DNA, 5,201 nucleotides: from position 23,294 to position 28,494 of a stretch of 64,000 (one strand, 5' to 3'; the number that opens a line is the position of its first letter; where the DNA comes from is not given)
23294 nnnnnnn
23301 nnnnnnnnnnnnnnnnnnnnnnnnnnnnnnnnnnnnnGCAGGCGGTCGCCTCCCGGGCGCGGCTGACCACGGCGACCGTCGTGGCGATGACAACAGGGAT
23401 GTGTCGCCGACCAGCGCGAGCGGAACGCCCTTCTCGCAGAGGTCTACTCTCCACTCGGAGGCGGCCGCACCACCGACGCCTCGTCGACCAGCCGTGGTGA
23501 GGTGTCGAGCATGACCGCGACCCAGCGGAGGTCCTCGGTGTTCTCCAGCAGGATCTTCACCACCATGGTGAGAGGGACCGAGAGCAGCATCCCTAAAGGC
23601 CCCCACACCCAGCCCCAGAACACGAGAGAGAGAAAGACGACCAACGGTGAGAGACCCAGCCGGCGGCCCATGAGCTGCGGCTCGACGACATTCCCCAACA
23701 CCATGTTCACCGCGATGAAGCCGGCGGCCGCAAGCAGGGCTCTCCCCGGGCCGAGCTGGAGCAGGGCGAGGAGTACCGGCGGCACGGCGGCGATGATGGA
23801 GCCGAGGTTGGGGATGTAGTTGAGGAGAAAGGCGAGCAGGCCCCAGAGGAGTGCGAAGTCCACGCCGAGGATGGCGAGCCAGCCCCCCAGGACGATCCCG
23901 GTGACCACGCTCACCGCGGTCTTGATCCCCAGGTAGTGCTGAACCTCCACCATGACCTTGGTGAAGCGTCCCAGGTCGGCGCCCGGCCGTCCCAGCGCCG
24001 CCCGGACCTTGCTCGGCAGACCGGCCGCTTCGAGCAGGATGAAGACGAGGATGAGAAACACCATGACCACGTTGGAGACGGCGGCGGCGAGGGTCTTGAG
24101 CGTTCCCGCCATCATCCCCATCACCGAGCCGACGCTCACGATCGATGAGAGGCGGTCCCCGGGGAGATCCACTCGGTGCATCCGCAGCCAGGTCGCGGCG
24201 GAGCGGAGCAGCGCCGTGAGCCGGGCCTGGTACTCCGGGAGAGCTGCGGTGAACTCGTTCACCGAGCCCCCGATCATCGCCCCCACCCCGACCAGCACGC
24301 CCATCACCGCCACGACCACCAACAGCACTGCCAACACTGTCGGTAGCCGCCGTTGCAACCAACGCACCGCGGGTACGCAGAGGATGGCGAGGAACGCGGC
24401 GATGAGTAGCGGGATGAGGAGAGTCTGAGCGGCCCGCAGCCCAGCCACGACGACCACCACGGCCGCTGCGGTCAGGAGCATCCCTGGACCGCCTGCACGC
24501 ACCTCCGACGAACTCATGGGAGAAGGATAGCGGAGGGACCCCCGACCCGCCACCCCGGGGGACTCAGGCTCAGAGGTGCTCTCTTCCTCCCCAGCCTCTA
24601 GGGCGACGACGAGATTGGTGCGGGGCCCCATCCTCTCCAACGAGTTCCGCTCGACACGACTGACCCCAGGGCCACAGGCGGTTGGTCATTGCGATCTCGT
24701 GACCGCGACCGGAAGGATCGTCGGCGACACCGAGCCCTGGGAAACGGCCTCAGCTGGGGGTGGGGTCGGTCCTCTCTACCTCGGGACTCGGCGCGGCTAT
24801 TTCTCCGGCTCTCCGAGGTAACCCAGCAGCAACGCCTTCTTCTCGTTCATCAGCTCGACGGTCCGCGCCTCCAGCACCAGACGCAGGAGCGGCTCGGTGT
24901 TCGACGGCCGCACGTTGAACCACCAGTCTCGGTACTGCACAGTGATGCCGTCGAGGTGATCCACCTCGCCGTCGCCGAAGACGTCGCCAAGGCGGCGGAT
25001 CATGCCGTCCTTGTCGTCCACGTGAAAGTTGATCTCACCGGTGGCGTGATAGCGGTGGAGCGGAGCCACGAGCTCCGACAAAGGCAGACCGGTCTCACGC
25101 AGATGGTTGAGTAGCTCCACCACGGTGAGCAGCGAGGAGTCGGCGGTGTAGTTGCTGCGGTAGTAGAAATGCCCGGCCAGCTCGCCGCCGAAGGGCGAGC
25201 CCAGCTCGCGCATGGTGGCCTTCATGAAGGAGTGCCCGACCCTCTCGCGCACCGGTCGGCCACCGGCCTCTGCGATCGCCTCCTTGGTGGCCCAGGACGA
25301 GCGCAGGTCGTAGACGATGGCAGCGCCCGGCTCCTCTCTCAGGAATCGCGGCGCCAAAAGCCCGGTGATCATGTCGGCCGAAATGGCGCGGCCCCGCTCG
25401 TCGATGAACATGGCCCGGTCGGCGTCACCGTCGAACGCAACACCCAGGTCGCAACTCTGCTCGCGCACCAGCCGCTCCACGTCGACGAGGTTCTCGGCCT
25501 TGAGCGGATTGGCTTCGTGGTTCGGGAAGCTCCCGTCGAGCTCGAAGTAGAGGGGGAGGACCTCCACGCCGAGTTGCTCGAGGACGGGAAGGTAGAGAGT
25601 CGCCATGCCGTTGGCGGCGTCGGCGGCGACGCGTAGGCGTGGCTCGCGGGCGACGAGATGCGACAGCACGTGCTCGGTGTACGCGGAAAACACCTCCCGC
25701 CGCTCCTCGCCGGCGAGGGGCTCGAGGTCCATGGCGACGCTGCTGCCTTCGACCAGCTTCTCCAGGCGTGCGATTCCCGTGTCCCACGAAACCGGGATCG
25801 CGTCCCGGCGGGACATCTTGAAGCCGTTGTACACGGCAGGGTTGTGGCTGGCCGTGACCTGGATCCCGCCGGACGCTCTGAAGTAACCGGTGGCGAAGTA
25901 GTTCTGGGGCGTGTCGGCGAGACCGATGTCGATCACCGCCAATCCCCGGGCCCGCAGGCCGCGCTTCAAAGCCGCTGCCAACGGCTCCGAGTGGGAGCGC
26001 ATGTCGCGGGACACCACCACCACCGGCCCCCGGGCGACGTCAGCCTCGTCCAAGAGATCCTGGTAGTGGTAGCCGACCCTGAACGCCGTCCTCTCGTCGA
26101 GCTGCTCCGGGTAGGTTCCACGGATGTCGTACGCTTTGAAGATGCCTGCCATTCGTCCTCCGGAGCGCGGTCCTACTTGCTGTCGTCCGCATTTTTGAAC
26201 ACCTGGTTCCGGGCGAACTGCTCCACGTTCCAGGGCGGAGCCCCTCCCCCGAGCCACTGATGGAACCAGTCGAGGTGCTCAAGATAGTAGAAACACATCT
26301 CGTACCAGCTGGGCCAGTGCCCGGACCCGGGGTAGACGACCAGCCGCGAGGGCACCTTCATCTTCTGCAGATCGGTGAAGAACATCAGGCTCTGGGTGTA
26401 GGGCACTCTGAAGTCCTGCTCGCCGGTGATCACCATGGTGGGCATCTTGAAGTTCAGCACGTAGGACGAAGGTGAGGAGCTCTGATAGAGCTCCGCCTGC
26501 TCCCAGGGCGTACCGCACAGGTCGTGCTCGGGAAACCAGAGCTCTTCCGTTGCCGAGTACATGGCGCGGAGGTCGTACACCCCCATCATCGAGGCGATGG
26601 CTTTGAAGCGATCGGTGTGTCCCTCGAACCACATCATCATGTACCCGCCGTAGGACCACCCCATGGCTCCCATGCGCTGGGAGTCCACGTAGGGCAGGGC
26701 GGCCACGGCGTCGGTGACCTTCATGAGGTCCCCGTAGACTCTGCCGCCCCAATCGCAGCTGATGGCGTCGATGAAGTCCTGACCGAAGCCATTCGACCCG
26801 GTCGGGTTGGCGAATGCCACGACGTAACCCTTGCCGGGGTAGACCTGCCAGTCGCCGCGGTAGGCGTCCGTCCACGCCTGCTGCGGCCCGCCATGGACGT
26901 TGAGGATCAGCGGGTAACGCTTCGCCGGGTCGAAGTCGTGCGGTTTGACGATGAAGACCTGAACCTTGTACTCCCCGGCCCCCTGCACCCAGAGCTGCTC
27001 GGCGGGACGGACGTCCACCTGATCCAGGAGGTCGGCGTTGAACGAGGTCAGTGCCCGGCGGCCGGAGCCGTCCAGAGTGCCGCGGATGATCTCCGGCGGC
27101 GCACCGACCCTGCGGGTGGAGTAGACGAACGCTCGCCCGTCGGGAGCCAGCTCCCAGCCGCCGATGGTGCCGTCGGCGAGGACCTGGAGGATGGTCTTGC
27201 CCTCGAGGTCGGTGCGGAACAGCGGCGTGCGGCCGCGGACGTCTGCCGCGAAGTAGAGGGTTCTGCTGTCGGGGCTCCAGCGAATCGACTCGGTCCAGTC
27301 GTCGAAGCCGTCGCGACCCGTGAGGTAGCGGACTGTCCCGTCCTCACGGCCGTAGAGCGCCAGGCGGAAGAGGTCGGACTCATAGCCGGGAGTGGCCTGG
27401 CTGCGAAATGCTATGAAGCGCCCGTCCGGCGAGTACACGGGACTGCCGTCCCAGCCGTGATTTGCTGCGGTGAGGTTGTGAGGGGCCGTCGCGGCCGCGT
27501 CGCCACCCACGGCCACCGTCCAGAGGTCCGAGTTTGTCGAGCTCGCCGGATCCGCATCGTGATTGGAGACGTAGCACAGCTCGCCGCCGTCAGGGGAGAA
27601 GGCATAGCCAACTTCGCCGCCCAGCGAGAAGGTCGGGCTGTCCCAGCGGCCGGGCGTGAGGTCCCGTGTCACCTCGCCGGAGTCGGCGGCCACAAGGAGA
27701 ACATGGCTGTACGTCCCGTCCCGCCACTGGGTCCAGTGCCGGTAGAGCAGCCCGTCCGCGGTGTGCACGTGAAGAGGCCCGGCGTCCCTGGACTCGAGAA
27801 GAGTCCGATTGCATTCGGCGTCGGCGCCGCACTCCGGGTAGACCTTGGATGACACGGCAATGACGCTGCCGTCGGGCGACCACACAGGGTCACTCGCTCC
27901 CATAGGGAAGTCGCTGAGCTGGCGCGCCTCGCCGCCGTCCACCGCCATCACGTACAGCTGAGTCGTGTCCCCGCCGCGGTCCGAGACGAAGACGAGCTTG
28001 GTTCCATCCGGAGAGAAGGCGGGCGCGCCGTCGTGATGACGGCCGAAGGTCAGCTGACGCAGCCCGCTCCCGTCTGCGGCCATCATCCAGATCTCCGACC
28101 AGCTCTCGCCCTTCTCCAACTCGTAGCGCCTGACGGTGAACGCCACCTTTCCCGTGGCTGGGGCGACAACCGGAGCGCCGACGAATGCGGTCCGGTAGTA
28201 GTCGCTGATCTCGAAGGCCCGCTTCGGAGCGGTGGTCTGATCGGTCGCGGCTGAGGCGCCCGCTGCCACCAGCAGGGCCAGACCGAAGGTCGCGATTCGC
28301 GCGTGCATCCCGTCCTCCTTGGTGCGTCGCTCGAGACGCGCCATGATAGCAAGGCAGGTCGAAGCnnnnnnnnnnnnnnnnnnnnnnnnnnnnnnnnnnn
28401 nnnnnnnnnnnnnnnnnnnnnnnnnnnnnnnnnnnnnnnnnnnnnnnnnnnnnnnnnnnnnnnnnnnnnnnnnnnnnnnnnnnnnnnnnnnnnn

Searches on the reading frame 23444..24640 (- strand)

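Call 55: search_protein_families(library=pfam, proteins=[window:23444-24640:-], max_evalue=0.0001)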
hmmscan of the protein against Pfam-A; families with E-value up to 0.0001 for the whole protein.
window:23444-24640:- (398 aa): 1 family
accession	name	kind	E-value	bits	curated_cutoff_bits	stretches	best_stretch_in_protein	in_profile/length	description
PF01594.21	AI-2E_transport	-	1.9e-60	205.2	34.3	1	55-368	2-326/327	AI-2E family transporter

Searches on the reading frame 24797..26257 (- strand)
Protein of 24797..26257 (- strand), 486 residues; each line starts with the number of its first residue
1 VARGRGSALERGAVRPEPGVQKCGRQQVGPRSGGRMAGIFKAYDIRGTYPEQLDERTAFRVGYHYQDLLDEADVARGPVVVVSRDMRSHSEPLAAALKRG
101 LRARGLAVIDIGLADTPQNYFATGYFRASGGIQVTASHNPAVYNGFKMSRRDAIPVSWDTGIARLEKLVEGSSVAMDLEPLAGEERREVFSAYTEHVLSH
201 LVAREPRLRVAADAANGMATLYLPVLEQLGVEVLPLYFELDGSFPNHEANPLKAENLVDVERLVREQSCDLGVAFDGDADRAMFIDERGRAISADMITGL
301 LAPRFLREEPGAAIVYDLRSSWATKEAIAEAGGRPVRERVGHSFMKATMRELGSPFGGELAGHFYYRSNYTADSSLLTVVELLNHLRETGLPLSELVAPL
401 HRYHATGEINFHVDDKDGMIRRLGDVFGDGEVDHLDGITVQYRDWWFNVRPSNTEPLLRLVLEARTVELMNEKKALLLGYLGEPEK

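Call 55: search_protein_families(library=pfam, proteins=[window:24797-26257:-], max_evalue=0.0001)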
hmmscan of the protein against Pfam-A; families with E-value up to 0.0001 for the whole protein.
window:24797-26257:- (486 aa): 4 families
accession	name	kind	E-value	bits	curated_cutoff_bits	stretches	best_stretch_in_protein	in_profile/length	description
PF02878.22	PGM_PMM_I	-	2e-29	102.5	22.5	1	39-168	3-130/138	Phosphoglucomutase/phosphomannomutase, alpha/beta/alpha domain I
PF02879.22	PGM_PMM_II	-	8.1e-22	78.2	29.3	1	192-289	2-103/103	Phosphoglucomutase/phosphomannomutase, alpha/beta/alpha domain II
PF02880.22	PGM_PMM_III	-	2.9e-20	73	20.7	1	295-401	3-113/115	Phosphoglucomutase/phosphomannomutase, alpha/beta/alpha domain III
PF00408.26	PGM_PMM_IV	-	3.5e-09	37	23.1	1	408-472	1-60/68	Phosphoglucomutase/phosphomannomutase, C-terminal domain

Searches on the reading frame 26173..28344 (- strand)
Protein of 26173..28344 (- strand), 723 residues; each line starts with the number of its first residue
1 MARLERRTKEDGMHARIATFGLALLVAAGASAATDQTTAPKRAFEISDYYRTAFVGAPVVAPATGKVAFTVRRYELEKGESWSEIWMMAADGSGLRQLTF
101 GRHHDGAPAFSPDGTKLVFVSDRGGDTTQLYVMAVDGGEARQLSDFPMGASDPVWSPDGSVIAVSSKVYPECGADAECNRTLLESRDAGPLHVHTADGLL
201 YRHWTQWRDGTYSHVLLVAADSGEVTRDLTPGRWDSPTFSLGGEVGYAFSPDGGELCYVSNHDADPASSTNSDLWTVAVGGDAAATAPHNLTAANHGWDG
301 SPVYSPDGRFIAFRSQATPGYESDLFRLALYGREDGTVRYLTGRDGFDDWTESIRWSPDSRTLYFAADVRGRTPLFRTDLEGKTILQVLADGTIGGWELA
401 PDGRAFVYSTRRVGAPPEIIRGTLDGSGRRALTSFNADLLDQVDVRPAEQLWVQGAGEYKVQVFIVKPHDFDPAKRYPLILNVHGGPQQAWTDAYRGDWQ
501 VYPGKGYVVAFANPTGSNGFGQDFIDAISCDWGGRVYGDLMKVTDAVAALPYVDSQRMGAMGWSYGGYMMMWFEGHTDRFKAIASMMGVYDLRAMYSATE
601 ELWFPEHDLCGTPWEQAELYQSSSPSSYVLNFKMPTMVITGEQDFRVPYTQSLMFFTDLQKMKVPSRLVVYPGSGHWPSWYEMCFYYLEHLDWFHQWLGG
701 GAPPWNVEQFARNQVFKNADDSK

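Call 55: search_protein_families(library=pfam, proteins=[window:26173-28344:-], max_evalue=0.0001)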
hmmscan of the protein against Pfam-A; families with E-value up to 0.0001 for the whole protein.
window:26173-28344:- (723 aa): 7 families
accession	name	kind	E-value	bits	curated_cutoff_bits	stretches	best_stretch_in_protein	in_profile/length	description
PF00326.27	Peptidase_S9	-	3.3e-54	184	22.6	1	500-699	8-211/213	Prolyl oligopeptidase family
PF07676.18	PD40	-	2.5e-27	94.6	20.9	1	95-132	1-38/38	WD40-like Beta Propeller Repeat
PF20434.5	BD-FAE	-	3.2e-10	40.3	26.8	1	578-658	131-214/215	BD-FAE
PF01738.24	DLH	-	1.4e-07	31.8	21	1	535-676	76-186/217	Dienelactone hydrolase family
PF00561.26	Abhydrolase_1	-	2.3e-07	31.2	25.8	0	617-681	183-243/245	alpha/beta hydrolase fold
PF05448.18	AXE1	-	4.1e-06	26.2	21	0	535-585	155-205/321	Acetyl xylan esterase (AXE1)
PF00930.27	DPPIV_N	-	1.4e-05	24.4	22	0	204-312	252-344/354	Dipeptidyl peptidase IV (DPP IV) N-terminal region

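Call 79: search_protein_families(library=ncbifam, proteins=[L093:7576-9414:+, L093:11323-13320:+], max_evalue=0.001)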
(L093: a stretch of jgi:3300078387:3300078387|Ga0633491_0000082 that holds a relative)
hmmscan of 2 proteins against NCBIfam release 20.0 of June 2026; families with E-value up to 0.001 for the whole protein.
L093:7576-9414:+ (612 aa): 53 families (the best 25 are shown)
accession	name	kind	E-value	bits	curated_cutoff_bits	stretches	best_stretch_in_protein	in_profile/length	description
NF009410.0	PRK12771.1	subfamily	2.3e-128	429.3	516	2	9-269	41-292/566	NAD(P)-binding protein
NF009454.0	PRK12814.1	equivalog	5e-106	355.6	916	2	17-269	103-347/657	putative NADPH-dependent glutamate synthase small subunit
NF010590.0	PRK13984.1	equivalog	2.6e-102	342.9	946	1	18-450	198-609/611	putative oxidoreductase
NF009414.0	PRK12778.1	equivalog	1.3e-84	284.9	1103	2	17-269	338-594/752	bifunctional dihydroorotate dehydrogenase B NAD binding subunit/NADPH-dependent glutamate synthase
TIGR01316.1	gltA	equivalog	6.1e-82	275.8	471.75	2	16-269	36-296/449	NADPH-dependent glutamate synthase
TIGR01318.1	gltD_gamma_fam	subfamily_domain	7e-74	249.1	482.95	2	17-269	49-306/467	glutamate synthase, small subunit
TIGR03315.1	Se_ygfK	equivalog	9.6e-74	248.4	835.3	2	17-266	446-687/1012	putative selenate reductase subunit YgfK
NF009408.0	PRK12769.1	equivalog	7.4e-67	225.9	1003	2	18-269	236-492/659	formate-dependent uric acid utilization protein AegA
NF009415.0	PRK12779.1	equivalog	8.3e-65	219.2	1519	2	19-269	211-471/944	putative bifunctional glutamate synthase subunit beta/2-polyprenylphenol hydroxylase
TIGR01317.1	GOGAT_sm_gam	subfamily_domain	1.4e-63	215.4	447.7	1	20-450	54-481/485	glutamate synthase small subunit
NF009413.0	PRK12775.1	equivalog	1.5e-54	185.2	1895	2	18-270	341-596/1006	putative trifunctional 2-polyprenylphenol hydroxylase/glutamate synthase subunit beta/ferritin domain-containing protein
NF009409.0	PRK12770.1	subfamily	7.1e-53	179.9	343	2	97-268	4-196/360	putative glutamate synthase subunit beta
NF009451.0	PRK12809.1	equivalog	2e-49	168.5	1154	2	17-267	218-473/639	formate-dependent uric acid utilization protein YgfT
NF045663.1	diclust_near_Sec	equivalog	2.6e-44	151.5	530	2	17-224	19-212/759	pyridine nucleotide-disulfide oxidoreductase/dicluster-binding protein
NF045599.1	bili_reduct_long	exception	1.1e-12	47.1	750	1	113-270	380-529/641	bilirubin reductase, long form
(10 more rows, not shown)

L093:11323-13320:+ (665 aa): 20 families
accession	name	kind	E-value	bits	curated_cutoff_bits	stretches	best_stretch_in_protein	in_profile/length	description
TIGR04485.1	thiosulf_SoxX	equivalog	2e-26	92.5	61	2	274-339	2-75/78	sulfur oxidation c-type cytochrome SoxX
TIGR02603.1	CxxCH_TIGR02603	domain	7.8e-23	81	68.15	1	263-315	1-52/134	putative heme-binding domain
NF040971.1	cytc_ExtS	equivalog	1e-19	70.9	100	1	262-449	75-260/262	selenite/tellurite reduction operon c-type cytochrome lipoprotein ExtS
NF050122.1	bc1_QcrC_actin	exception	4.1e-15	55.8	200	1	164-341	40-210/253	cytochrome bc1 complex diheme cytochrome c subunit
NF045773.1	cytochro_C550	exception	1.4e-12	47.5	125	0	265-339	49-116/118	cytochrome c550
NF045774.1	cytochro_C551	exception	7.3e-12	45.2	118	1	262-340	36-107/110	cytochrome c551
TIGR00782.1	ccoP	equivalog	1.4e-11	44.2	179.95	1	219-289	164-226/285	cytochrome-c oxidase, cbb3-type subunit III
NF011055.0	PRK14487.1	subfamily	3.1e-09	36.6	218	0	291-332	109-150/212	cbb3-type cytochrome c oxidase subunit II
NF011054.0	PRK14486.1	equivalog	5.5e-09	35.9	447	0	291-335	104-148/294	putative bifunctional cbb3-type cytochrome c oxidase subunit II/cytochrome c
NF040606.1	CytoC_perox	subfamily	6.1e-06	25.7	150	0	338-383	272-317/524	di-heme-cytochrome C peroxidase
TIGR04494.1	c550_PedF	equivalog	6.5e-06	26.1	122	0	274-326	59-112/133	cytochrome c-550 PedF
TIGR00781.1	ccoO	equivalog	7.2e-06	25.9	200.65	0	291-335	103-147/232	cytochrome-c oxidase, cbb3-type subunit II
NF049874.1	PdsA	exception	1.6e-05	24.9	330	0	229-313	90-164/198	periplasmic diheme shuttle PdsA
NF033864.1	cytochrome579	equivalog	4.9e-05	23.2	280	0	265-290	49-75/179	cytochrome 579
TIGR03508.1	decahem_SO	subfamily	9.3e-05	22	192.2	1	74-186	3-106/258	DmsE family decaheme c-type cytochrome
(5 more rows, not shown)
